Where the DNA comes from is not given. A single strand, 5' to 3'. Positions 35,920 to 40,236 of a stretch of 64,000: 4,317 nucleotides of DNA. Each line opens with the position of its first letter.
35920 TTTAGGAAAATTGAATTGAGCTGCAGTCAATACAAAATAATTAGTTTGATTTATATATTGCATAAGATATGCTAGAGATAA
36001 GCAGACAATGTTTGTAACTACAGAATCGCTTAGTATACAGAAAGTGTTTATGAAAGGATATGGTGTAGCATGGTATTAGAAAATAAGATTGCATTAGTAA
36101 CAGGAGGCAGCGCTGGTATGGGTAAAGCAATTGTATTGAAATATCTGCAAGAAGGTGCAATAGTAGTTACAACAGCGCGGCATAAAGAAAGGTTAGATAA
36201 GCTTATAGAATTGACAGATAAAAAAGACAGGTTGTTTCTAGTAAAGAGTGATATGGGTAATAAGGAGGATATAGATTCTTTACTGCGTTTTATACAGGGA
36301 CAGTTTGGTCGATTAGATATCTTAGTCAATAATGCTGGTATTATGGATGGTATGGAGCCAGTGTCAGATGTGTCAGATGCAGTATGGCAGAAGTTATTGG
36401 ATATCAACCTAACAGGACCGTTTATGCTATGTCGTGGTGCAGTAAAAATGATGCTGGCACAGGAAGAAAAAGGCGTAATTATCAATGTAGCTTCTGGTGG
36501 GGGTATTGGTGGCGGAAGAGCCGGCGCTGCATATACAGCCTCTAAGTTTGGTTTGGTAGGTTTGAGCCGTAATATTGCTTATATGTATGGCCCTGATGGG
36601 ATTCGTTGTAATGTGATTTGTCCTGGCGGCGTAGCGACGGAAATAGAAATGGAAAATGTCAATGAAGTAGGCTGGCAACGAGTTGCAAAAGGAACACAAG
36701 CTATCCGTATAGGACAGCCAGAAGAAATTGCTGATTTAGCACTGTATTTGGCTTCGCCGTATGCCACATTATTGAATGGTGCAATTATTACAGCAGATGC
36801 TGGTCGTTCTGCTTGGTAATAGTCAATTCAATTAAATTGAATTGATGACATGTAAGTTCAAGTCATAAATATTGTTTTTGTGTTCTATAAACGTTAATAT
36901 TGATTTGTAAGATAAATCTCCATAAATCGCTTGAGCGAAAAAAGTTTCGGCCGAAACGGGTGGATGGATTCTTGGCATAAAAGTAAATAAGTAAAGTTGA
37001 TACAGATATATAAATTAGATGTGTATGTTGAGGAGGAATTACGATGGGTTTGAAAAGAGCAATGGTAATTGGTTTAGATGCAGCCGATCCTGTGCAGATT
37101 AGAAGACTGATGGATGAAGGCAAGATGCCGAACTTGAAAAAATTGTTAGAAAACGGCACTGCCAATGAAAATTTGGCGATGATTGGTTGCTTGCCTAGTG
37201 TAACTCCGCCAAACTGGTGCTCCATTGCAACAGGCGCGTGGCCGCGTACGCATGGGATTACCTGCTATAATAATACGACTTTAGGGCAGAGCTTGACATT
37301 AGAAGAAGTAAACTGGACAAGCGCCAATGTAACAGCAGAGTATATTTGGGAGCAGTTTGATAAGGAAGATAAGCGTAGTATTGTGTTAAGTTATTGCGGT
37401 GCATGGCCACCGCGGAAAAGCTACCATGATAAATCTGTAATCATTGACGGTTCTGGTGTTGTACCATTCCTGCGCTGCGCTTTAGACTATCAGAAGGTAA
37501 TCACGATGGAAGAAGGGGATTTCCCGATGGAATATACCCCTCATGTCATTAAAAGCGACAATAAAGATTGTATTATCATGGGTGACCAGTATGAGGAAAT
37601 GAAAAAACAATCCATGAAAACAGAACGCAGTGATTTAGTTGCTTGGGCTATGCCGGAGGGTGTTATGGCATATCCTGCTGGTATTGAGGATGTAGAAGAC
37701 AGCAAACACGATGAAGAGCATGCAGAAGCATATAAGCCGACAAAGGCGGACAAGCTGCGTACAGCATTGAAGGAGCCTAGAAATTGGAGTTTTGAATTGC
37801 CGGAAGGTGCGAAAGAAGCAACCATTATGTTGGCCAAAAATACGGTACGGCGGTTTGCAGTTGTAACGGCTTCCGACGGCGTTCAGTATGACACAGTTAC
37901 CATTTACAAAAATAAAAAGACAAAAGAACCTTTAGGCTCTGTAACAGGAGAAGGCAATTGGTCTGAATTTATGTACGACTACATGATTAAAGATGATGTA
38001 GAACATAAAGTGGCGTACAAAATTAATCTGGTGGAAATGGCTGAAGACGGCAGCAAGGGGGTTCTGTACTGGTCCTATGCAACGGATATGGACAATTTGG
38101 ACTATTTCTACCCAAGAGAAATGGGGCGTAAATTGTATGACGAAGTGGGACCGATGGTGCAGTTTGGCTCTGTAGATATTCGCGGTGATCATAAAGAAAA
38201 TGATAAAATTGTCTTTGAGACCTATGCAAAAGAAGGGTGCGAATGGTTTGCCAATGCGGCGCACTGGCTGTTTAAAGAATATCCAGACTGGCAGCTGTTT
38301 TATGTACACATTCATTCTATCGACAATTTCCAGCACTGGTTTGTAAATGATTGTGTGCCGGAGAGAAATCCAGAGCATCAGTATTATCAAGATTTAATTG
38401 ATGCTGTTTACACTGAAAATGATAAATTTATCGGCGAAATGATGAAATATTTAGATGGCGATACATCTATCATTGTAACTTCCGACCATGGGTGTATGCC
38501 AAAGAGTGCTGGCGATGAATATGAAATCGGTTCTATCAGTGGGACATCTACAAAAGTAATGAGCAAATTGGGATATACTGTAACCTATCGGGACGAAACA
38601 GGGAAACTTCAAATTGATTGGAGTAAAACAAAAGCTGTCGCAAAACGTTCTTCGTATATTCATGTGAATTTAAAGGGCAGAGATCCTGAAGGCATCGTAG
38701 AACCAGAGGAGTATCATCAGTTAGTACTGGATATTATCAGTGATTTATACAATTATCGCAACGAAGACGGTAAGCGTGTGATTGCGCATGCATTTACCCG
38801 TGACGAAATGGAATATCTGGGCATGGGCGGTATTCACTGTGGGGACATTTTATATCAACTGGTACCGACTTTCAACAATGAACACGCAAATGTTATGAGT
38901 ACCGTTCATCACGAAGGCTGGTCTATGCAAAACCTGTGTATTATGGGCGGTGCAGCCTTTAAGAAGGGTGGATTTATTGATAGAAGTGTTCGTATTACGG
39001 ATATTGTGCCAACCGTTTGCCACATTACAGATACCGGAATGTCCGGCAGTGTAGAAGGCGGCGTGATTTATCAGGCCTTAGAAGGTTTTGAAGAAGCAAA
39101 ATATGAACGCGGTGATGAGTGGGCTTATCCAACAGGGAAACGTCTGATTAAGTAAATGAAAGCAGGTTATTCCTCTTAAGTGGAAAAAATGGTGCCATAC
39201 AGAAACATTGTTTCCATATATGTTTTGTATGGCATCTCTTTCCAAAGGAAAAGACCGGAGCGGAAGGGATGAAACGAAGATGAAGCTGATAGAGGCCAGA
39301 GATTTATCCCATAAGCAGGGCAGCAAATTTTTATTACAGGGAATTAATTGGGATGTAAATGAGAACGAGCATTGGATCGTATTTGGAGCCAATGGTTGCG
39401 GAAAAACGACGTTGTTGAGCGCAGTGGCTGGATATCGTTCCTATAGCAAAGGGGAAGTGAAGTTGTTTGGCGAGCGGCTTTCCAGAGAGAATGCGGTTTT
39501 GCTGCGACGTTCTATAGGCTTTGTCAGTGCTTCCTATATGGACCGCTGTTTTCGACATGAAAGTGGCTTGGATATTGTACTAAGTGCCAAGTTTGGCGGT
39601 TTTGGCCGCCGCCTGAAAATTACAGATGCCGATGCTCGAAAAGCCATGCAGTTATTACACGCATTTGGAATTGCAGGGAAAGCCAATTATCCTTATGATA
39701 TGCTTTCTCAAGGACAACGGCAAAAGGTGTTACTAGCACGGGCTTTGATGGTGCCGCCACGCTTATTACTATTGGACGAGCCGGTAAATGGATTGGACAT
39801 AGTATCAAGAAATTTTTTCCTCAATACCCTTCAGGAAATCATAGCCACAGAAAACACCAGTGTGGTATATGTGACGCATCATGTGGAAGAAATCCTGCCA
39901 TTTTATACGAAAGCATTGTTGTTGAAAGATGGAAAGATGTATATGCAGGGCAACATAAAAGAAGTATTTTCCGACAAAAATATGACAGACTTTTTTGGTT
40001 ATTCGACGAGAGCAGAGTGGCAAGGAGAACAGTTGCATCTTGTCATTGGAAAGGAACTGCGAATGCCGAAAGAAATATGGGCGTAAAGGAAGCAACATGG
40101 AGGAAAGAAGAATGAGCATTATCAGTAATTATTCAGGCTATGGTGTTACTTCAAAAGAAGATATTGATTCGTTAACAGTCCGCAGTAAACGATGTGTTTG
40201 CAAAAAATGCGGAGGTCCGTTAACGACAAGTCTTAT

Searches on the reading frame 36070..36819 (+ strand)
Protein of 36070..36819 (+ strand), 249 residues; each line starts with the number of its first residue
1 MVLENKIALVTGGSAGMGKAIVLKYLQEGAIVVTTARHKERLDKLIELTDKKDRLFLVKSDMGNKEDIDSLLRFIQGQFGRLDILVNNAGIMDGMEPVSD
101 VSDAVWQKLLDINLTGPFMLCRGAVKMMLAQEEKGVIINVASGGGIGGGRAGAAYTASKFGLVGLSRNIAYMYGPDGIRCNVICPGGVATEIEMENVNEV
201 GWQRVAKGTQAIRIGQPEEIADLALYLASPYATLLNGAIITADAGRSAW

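Call 10: search_protein_families(library=pfam, proteins=[window:36070-36819:+])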
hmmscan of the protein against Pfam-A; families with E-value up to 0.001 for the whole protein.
window:36070-36819:+ (249 aa): 3 families
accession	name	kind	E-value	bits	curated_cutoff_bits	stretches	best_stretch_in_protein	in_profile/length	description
PF00106.31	adh_short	-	6.6e-54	182.8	26.6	1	6-197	1-191/195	short chain dehydrogenase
PF13561.12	adh_short_C2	-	6e-52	177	27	1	15-245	6-234/236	Enoyl-(Acyl carrier protein) reductase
PF08659.16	KR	-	2.4e-07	31.3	22.6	1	9-158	4-152/180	KR domain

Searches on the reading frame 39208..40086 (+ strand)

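Call 11: search_protein_families(library=pfam, proteins=[window:39208-40086:+])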
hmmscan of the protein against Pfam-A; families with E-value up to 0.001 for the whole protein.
window:39208-40086:+ (292 aa): 2 families
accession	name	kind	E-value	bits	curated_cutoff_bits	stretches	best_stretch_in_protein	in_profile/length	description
PF00005.33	ABC_tran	-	1.6e-27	97.2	25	1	43-194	1-137/137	ABC transporter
PF13304.12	AAA_21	-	8.7e-10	39.6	27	1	162-227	235-301/304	AAA domain, putative AbiEii toxin, Type IV TA system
